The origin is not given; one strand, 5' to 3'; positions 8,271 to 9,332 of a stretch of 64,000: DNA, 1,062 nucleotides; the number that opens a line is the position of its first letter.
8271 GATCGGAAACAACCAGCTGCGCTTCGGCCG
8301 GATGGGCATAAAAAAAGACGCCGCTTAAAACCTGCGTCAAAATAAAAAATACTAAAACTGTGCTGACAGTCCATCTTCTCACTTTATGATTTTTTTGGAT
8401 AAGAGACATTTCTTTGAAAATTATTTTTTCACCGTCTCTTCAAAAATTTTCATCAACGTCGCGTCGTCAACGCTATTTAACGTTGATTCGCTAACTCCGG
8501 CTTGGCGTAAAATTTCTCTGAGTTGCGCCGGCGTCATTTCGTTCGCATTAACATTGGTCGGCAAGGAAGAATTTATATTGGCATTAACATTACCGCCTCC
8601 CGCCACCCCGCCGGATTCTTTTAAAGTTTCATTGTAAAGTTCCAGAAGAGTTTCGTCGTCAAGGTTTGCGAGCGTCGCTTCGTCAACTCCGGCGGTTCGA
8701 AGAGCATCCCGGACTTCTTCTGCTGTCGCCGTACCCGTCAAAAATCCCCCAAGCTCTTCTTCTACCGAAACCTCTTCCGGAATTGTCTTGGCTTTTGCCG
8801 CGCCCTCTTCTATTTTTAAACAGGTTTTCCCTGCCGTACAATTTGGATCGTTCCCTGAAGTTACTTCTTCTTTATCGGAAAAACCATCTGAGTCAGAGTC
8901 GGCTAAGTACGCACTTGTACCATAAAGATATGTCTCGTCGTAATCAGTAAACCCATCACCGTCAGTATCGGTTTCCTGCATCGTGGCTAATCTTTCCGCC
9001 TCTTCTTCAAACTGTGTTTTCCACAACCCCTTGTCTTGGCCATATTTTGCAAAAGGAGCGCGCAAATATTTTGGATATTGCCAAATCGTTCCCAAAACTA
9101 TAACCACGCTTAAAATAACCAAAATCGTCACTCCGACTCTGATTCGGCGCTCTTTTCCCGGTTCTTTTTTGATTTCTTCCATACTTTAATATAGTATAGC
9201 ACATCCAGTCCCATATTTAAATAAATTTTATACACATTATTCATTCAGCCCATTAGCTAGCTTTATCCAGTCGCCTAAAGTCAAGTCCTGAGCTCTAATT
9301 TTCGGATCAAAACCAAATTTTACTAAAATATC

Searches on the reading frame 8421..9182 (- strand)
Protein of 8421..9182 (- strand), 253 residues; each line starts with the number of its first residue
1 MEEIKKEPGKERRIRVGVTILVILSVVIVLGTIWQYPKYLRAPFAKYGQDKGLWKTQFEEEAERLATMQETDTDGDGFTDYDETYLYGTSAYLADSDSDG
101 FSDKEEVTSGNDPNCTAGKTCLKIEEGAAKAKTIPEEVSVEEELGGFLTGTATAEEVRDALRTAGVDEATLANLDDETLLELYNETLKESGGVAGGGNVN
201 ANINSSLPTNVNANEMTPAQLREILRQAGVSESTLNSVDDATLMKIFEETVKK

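Call 7: search_protein_families(library=pfam, proteins=[window:8421-9182:-], max_evalue=1)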
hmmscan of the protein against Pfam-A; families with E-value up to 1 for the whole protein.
window:8421-9182:- (253 aa): 7 families
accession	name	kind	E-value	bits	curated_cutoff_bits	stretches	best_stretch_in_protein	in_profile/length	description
PF18884.5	TSP3_bac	-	2.4e-07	30.9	25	2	95-114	1-20/22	Bacterial TSP3 repeat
PF14747.11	DUF4473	-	0.082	13.9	25.9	0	153-174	3-24/78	Domain of unknown function (DUF4473)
PF24873.1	DUF2110_C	-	0.087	12.9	23.2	0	211-232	4-25/67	DUF2110 C-terminal domain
PF21982.2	RecX_HTH1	-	0.19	12.1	26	0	153-170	15-32/40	RecX, first three-helix domain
PF13202.12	EF-hand_5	-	0.42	10.6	25.9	0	67-83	4-20/25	EF hand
PF00036.39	EF-hand_1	-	0.49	10.5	25.4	0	67-78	5-16/29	EF hand domain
PF13405.12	EF-hand_6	-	0.78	10.1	25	0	149-165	14-30/30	EF-hand domain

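Call 8: search_protein_families(library=ncbifam, proteins=[window:8421-9182:-], max_evalue=1)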
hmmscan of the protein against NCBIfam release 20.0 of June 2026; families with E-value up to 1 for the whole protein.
window:8421-9182:- (253 aa): 2 families
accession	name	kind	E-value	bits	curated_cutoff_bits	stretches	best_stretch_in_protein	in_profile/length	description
NF047639.1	throspo3_MtsD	equivalog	3.8e-05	22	800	1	68-115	456-502/651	cell-cell cohesion protein MtsD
NF041762.1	diheme_GEGP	equivalog_domain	0.079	12.1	300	0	94-113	95-114/359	GEGP motif-containing diheme protein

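Call 15: find_homologous_proteins(query=window:8421-9182:-)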
Query window:8421-9182:- (253 aa): 180 proteins with E <= 0.001 among 2058 candidates; the best 120 are listed.
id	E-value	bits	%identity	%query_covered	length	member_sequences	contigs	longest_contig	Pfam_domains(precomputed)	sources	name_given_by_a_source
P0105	1.6e-159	547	100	100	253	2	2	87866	PF18884.6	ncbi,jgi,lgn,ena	ncbi:MAG: thrombospondin type 3 repeat-containing protein [Patescibacteria group bacterium]|jgi:hypo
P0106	2.4e-121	422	77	100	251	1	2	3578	PF18884.6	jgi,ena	-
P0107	9.9e-119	413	77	100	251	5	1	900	PF18884.6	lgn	-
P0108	3.1e-117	408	76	100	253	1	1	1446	-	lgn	-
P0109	8.8e-117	407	75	100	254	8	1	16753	PF18884.6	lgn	-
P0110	1.4e-116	406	76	100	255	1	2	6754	PF18884.6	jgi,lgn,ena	jgi:hypothetical protein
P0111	5.2e-116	404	76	100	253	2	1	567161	PF18884.6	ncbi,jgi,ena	ncbi:MAG: hypothetical protein WC445_02695 [Patescibacteria group bacterium]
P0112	1.3e-115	403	76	100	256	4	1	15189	-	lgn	-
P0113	1.7e-114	399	72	100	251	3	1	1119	PF18884.6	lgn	-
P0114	6.0e-112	391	73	100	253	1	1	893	PF18884.6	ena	-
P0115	8.8e-112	390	73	100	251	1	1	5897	PF18884.6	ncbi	ncbi:MAG: thrombospondin type 3 repeat-containing protein [Patescibacteria group bacterium]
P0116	1.9e-110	386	71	100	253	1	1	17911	PF18884.6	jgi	-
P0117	5.0e-109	381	73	100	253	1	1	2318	-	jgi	jgi:hypothetical protein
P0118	2.6e-102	359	68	100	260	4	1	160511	PF18884.6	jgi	jgi:hypothetical protein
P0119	2.9e-102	359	67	100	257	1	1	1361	PF18884.6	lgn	-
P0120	3.5e-98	346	57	100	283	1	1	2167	PF18884.6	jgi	jgi:hypothetical protein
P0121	5.7e-98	345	60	100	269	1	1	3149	PF18884.6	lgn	-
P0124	1.8e-92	327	56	100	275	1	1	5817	PF18884.6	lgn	-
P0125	2.3e-84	301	57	97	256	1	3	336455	PF18884.6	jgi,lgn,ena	jgi:hypothetical protein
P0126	3.2e-79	284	56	100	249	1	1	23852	PF18884.6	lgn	-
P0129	1.8e-77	278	49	98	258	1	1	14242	PF18884.6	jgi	jgi:hypothetical protein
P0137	1.7e-50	190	41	98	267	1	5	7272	PF18884.6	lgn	-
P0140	6.0e-47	178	40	94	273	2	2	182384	-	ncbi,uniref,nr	ncbi:hypothetical protein A2316_01750 [Candidatus Falkowbacteria bacterium RIFOXYB2_FULL_38_15]|unir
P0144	1.7e-46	177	40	94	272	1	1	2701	PF18884.6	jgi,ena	-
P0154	3.5e-36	143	38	92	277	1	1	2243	PF18884.6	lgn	-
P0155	1.4e-35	141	38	96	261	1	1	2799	PF18884.6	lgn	-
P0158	4.6e-32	129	35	96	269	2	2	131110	-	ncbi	ncbi:MAG: hypothetical protein V1853_05255 [bacterium]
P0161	3.0e-31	127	36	97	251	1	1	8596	PF18884.6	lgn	-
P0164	1.7e-30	124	35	89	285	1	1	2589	PF18884.6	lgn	-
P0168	8.7e-30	122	36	89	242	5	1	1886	PF18884.6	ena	-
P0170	1.4e-29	121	33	98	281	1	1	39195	PF18884.6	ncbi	-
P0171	1.9e-29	121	36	91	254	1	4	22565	PF18884.6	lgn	-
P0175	2.3e-28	117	35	91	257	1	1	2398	PF18884.6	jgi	-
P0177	1.0e-27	115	32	98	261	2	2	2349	PF18884.6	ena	-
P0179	2.5e-27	114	32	96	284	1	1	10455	PF18884.6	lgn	-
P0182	5.0e-27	113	33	98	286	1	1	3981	PF18884.6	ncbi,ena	-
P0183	5.1e-27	113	40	76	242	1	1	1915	PF18884.6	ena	-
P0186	1.8e-26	111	39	68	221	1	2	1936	PF18884.6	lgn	-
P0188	2.5e-26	111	36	72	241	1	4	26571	PF18884.6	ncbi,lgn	-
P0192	5.6e-26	110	38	76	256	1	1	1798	PF18884.6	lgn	-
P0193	1.0e-25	109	39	72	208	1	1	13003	PF18884.6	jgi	jgi:hypothetical protein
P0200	1.1e-24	105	34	74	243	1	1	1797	PF18884.6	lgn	-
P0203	1.5e-24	105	30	100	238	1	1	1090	PF18884.6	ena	-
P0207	2.3e-24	104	34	86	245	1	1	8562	PF18884.6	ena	-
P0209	3.0e-24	104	34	97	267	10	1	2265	PF18884.6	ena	-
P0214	6.7e-24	103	33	70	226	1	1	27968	PF18884.6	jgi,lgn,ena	-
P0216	9.3e-24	102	38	69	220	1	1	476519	-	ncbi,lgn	-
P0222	6.9e-23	99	32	72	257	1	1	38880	PF18884.6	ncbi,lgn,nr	ncbi:MAG: hypothetical protein U9R06_02020 [Patescibacteria group bacterium]|nr:hypothetical protein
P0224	8.9e-23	99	33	71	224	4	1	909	PF18884.6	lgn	-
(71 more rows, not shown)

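Call 18: find_encoding_contigs(protein=P0140, flank=10000, max_places=1)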
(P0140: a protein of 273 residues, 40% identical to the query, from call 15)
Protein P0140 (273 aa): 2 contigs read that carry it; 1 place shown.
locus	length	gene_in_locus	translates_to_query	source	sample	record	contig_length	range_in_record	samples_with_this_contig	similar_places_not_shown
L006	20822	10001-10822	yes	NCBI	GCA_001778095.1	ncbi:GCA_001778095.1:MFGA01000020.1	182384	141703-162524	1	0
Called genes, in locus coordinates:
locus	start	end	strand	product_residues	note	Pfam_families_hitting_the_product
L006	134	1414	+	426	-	PF00089:Trypsin, PF10459:Peptidase_S46 (faint), PF13365:Trypsin_2, PF13180:PDZ_2, PF00595:PDZ (weak), PF17820:PDZ_6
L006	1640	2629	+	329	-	PF03462:PCRF, PF00472:RF-1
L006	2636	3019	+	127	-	PF13366:PDDEXK_3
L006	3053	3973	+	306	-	PF01073:3Beta_HSD, PF01370:Epimerase, PF02719:Polysacc_synt_2, PF04321:RmlD_sub_bind, PF07993:NAD_binding_4 (faint), PF16363:GDP_Man_Dehyd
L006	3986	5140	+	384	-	PF07690:MFS_1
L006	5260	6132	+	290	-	PF00398:RrnaAD, PF13649:Methyltransf_25 (weak)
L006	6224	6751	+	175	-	-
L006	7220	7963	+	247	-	-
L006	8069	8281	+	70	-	PF21748:UPF0150 (weak), PF15919:HicB_lk_antitox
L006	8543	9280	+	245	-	-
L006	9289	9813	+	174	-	-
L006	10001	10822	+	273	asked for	-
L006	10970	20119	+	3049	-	-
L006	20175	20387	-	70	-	-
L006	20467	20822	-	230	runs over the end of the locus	-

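Call 19: find_encoding_contigs(protein=P0158, flank=10000, max_places=1)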
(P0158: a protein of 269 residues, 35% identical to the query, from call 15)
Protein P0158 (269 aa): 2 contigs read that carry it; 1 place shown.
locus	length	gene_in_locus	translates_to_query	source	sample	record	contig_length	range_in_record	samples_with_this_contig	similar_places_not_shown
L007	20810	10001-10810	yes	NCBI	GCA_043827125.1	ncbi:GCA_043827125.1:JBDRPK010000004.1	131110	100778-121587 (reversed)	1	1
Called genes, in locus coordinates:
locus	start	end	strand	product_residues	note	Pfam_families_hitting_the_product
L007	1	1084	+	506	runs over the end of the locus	PF13541:ChlI, PF00493:MCM (faint), PF00158:Sigma54_activat (faint), PF01078:Mg_chelatase, PF07728:AAA_5 (weak), PF13335:Mg_chelatase_C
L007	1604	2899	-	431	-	PF23473:LysM3_LYK4_5 (faint), PF01476:LysM, PF01551:Peptidase_M23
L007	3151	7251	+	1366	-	PF00133:tRNA-synt_1, PF09334:tRNA-synt_1g, PF06821:Ser_hydrolase, PF13603:tRNA-synt_1_2, PF00293:NUDIX, PF06821:Ser_hydrolase, PF00133:tRNA-synt_1, PF08264:Anticodon_1, +3 more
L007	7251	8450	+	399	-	PF07690:MFS_1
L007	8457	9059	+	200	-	PF01300:Sua5_yciO_yrdC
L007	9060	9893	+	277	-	PF00398:RrnaAD, PF13649:Methyltransf_25 (weak)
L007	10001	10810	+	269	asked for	-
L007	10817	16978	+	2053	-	PF02018:CBM_4_9 (faint)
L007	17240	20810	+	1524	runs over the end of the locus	PF00041:fn3 (faint), PF16656:Pur_ac_phosph_N, PF09136:Glucodextran_B (faint), PF07495:Y_Y_Y (faint), PF17957:Big_7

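Call 20: find_encoding_contigs(protein=P0216, flank=10000, max_places=1)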
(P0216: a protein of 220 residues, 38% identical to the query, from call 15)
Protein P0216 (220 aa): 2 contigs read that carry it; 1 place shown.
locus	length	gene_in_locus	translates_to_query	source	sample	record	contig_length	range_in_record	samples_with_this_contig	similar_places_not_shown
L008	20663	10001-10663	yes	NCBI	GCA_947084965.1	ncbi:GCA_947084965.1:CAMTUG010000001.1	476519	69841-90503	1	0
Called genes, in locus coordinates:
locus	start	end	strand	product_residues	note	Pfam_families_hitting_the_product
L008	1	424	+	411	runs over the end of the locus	PF08529:NusA_N, PF13184:KH_NusA_1st, PF26594:KH_NusA_2nd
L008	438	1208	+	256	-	PF02096:60KD_IMP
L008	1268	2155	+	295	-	-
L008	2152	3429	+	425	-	PF04932:Wzy_C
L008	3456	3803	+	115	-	-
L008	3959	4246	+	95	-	PF00166:Cpn10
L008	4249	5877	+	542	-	PF00118:Cpn60_TCP1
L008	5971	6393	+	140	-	PF16166:TIC20 (weak), PF09685:MamF_MmsF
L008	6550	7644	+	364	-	PF03462:PCRF, PF00472:RF-1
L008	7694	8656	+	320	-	PF01073:3Beta_HSD, PF01370:Epimerase, PF02719:Polysacc_synt_2, PF04321:RmlD_sub_bind, PF16363:GDP_Man_Dehyd, PF13460:NAD_binding_10, PF07993:NAD_binding_4 (weak)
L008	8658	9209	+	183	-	PF01300:Sua5_yciO_yrdC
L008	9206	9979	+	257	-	PF00398:RrnaAD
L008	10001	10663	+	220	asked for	-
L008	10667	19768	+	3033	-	PF02018:CBM_4_9 (faint)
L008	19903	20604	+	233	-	-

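Call 24: find_related_loci(query=A2, collection=genome_contigs, flank=10000)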
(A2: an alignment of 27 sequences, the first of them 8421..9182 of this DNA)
Query A2 (253 aa) in genome_contigs; peptide patterns used: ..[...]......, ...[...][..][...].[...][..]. (x = any residue, [..] = any of these).
600 stretches matched a pattern (row limit reached: there are more); 384 encode a relative of the query (tblastn E <= 1e-3); the best 80 are kept; 80 distinct loci.
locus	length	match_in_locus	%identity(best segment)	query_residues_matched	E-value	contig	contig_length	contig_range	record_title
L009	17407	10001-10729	35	7-252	7e-38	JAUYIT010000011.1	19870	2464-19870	MAG: Candidatus Komeilibacteria bacterium isolate C24_metabat.bin.105 C24_k141_1027782, whole genome shotgun sequence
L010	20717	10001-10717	38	10-253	2e-36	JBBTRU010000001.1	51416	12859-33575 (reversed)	MAG: Patescibacteria group bacterium isolate H51-bin156_1 H51_bin156_1_000000000001, whole genome shotgun sequence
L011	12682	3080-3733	36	22-247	3e-35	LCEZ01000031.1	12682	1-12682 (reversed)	MAG: Parcubacteria group bacterium GW2011_GWD2_43_10 UV57_C0031, whole genome shotgun sequence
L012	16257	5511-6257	34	5-253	4e-35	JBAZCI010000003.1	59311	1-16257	MAG: Patescibacteria group bacterium isolate SO_2017_GW1_133 NODE_2777_length_59311_cov_1.527660_OW334_2017, whole genom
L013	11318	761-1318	40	67-252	5e-35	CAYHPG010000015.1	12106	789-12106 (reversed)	MAG TPA_asm: uncultured Gammaproteobacteria bacterium isolate ERP119705_co14_260 genome assembly, contig: NODE_6794_leng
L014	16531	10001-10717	32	1-251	8e-34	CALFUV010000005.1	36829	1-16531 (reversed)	MAG: uncultured Patescibacteria group bacterium isolate N1_Bin_MAXBIN__110_sub_1 genome assembly, contig: c_000003579259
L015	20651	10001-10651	36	34-253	3e-33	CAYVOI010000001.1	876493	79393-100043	MAG TPA_asm: uncultured Gammaproteobacteria bacterium isolate SRP273308_co1_307 genome assembly, contig: NODE_2_length_8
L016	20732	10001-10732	34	10-253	4e-33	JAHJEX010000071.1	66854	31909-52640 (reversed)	MAG: Patescibacteria group bacterium isolate Modern_marine_glass_biofilm.mb.144 Modern_marine_gla.mb.144_k141_935340, wh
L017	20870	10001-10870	31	18-253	1e-32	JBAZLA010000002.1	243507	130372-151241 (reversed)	MAG: Patescibacteria group bacterium isolate SO_2017_LW4_157 scaffold_142_c1_LW137-91_2017, whole genome shotgun sequenc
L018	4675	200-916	30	15-253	2e-32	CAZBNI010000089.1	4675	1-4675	MAG TPA_asm: uncultured Gammaproteobacteria bacterium isolate binchicken_co19_652 genome assembly, contig: NODE_32838_le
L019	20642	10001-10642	34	20-251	2e-32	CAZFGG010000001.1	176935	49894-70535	MAG TPA_asm: uncultured Gammaproteobacteria bacterium isolate SRP200132_co1_183 genome assembly, contig: NODE_66_length_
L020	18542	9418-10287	31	4-253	3e-32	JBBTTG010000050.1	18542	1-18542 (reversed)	MAG: Patescibacteria group bacterium isolate H32-bin131_1 H32_bin131_1_000000000050, whole genome shotgun sequence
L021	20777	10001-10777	34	1-252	7e-32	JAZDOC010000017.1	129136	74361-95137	MAG: Patescibacteria group bacterium isolate MEGAHIT-group-0.747 k141_7182126, whole genome shotgun sequence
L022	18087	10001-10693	32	17-253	1e-30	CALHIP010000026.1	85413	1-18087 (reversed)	MAG: uncultured Patescibacteria group bacterium isolate S1_Bin_Bin_48_sub_1 genome assembly, contig: c_000000329090, who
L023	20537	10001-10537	35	2-252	1e-28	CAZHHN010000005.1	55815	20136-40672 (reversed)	MAG TPA_asm: uncultured Gammaproteobacteria bacterium isolate SRP193066_co2_114 genome assembly, contig: NODE_201_length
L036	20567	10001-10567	36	10-192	3e-24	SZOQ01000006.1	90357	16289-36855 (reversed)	Candidatus Uhrbacteria bacterium UHB ZYPT4scaffold_126, whole genome shotgun sequence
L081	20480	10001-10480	35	62-190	6e-16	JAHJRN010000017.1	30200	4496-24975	MAG: Patescibacteria group bacterium isolate OS_PC_MetaG.mb.153 OS_PC_MetaG.mb.153_k141_275509, whole genome shotgun seq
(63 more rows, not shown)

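Call 50: predict_structure(alignment_id=A2)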
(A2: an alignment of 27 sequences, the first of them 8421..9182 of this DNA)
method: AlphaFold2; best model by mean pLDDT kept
length: 253 residues; sequences in the alignment: 27
mean_pLDDT: 77.0   pTM: 0.36
mean pLDDT of the five models: 77.0, 74.2, 73.7, 73.6, 73.6
residues with pLDDT >= 90: 71; 70-90: 104; 50-70: 51; < 50: 27
segments of 3 or more residues with pLDDT < 50: 131-142, 193-206
pLDDT, mean of each block of 10 residues (from residue 1): 64 89 96 82 56 71 92 92 88 86 82 69 56 42 59 87 89 92 81 46 50 85 88 93 90 76
secondary structure, 60 per line:
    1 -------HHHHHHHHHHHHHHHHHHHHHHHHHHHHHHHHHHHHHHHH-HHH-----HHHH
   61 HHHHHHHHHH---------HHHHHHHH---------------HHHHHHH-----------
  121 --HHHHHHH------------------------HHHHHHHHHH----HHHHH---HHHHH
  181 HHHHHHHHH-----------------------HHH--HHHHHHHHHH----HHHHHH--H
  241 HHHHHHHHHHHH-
elements in order: H8-47 H57-70 H80-87 H103-109 H123-129 H154-163 H168-172 H176-189 H218-227 H232-237 H240-252

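Call 53: fold_search(model_id=the predicted structure, library=pdb)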
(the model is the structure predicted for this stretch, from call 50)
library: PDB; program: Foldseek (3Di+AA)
matches with E <= 10: 22; with E <= 0.001: 0
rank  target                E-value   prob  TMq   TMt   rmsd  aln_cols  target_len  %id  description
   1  9l0x_H                2.9e+00  0.08  0.15  0.26  11.5       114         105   11  Cryo-EM structure of E.coli transcription initiation complex with Escherichia phage Mu late transcription activator C (released 2025-12-17)
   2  7epk                  5.1e+00  0.04  0.12  0.08  12.4       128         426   14  Crystal Structure of Signal Recognition Particle 54 kDa protein (SRP54) from Aeropyrum pernix K1 in Complex with GDP (released 2021-05-19)
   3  8pi8_B                5.1e+00  0.03  0.13  0.17  15.3       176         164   13  DNA binding domain of HNF-1A bound to P2-HNF4A promoter DNA (released 2024-06-19)
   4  2nrl                  5.4e+00  0.03  0.13  0.19  15.9       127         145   16  Blackfin tuna myoglobin (released 2007-05-08)
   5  2mh3_MODEL_1_A        5.7e+00  0.10  0.12  0.36  11.2        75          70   17  NMR structure of the basic helix-loop-helix region of the transcriptional repressor HES-1 (released 2014-02-05)
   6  9g6k_LM               7.1e+00  0.04  0.13  0.16   8.2        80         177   15  LSU structure derived from the LSU sample of the mitoribosome from T. gondii. (released 2024-12-11)
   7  7ddu_A                7.1e+00  0.02  0.11  0.15  16.7       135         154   14  Elephant seal myoglobin esMb (released 2021-09-08)
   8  2xf7_A                7.5e+00  0.08  0.09  0.34   8.9        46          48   20  Crystal structure of Bacillus subtilis SPP1 phage gp23.1, a putative chaperone. High-resolution structure. (released 2010-08-11)
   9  4q58_A                7.5e+00  0.04  0.11  0.12  12.9        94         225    6  Crystal structure of the plectin 1a actin-binding domain/integrin beta 4 fragment complex (released 2014-07-23)
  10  8pi7_B                7.5e+00  0.03  0.15  0.19  14.3       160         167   14  DNA binding domain of HNF-1A bound to P2-HNF4A promoter DNA variant (P2 -169C>T) (released 2024-06-19)
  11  9l0x_I                8.0e+00  0.04  0.16  0.27  11.9       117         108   12  Cryo-EM structure of E.coli transcription initiation complex with Escherichia phage Mu late transcription activator C (released 2025-12-17)
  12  8pi7_A                8.4e+00  0.04  0.17  0.22  14.0       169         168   17  DNA binding domain of HNF-1A bound to P2-HNF4A promoter DNA variant (P2 -169C>T) (released 2024-06-19)
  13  8pia_A                8.4e+00  0.03  0.15  0.19  14.5       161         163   17  DNA binding domain of HNF-1A bound to P2-HNF4A promoter DNA variant (P2 -181G>T) (released 2024-06-19)
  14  7c7u_A                8.9e+00  0.51  0.14  0.06   0.7        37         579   40  Biofilm associated protein - BSP domain (released 2021-05-12)
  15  2xf5_D                8.9e+00  0.07  0.10  0.35   8.5        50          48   18  Crystal structure of Bacillus subtilis SPP1 phage gp23.1, a putative chaperone. (released 2010-08-11)
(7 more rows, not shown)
